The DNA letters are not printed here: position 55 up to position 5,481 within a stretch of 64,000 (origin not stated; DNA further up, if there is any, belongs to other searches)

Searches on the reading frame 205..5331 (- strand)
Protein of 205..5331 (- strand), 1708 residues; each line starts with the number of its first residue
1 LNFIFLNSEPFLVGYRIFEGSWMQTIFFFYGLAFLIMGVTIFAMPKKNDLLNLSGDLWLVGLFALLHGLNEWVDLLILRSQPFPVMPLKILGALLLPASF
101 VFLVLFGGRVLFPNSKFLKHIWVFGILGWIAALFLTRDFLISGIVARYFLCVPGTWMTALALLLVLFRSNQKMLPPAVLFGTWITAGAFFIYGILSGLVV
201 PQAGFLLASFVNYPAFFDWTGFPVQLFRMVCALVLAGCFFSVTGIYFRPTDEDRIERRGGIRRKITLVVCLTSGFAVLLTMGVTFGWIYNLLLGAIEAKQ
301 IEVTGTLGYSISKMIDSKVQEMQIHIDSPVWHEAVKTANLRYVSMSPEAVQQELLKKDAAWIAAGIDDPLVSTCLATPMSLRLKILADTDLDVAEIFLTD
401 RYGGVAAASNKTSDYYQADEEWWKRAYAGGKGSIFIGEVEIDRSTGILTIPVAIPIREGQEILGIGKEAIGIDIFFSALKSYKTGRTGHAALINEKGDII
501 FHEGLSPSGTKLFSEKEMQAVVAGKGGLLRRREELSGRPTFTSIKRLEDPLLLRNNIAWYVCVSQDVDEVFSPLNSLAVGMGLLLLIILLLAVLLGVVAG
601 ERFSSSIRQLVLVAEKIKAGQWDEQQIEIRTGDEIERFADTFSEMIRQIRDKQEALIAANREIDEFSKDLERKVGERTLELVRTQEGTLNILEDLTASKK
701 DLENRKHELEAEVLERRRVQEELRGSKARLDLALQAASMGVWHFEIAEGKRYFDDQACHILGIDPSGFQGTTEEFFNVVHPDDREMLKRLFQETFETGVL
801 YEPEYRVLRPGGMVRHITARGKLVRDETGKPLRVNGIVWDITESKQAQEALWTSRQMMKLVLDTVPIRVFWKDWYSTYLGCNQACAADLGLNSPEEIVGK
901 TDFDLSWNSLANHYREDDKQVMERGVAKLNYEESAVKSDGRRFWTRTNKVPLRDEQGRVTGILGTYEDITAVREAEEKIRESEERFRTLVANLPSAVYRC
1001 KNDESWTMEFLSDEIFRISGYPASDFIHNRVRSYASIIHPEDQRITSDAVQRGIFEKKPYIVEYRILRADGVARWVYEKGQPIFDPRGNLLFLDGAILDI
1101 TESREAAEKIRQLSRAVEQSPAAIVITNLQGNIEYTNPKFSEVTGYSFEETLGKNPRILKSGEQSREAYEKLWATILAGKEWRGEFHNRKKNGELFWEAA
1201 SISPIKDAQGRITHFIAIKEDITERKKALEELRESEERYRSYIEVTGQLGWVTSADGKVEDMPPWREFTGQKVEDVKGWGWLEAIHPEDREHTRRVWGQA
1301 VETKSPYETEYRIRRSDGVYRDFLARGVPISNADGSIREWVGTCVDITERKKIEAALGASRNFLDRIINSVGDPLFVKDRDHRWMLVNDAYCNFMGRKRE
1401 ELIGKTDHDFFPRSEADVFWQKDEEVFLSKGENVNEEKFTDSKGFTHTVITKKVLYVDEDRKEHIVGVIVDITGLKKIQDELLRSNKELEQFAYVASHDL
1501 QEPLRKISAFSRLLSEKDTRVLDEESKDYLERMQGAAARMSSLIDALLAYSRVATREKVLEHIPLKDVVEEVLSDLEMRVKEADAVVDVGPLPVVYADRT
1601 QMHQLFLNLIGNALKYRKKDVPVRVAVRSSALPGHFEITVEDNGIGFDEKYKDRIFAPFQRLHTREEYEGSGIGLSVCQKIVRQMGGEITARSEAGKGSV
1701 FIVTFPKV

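Call 82: search_protein_families(library=pfam, proteins=[window:205-5331:-], max_evalue=0.001)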
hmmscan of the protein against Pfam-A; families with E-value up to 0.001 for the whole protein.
window:205-5331:- (1708 aa): 8 families
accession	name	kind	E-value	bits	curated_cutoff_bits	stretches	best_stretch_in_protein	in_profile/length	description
PF08447.18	PAS_3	-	6.6e-77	254.3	25.6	4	752-838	3-89/89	PAS fold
PF08448.16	PAS_4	-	3.3e-62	208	23.1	4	1117-1226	1-109/110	PAS fold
PF13426.13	PAS_9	-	1.6e-55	186.2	27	4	1121-1224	1-103/103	PAS domain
PF00989.32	PAS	-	1.2e-50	170.7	22.6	4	1112-1222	2-113/113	PAS fold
PF02518.31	HATPase_c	-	3.8e-28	98.6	26.4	1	1598-1707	2-109/111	Histidine kinase-, DNA gyrase B-, and HSP90-like ATPase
PF13188.13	PAS_8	-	1.4e-14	53.8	21.8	1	1112-1152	2-42/65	PAS domain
PF02743.24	dCache_1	-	2e-13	50.9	45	1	292-508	3-184/240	Cache domain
PF00512.31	HisKA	-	1e-11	45.1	26.9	1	1489-1553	2-63/66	His Kinase A (phospho-acceptor) domain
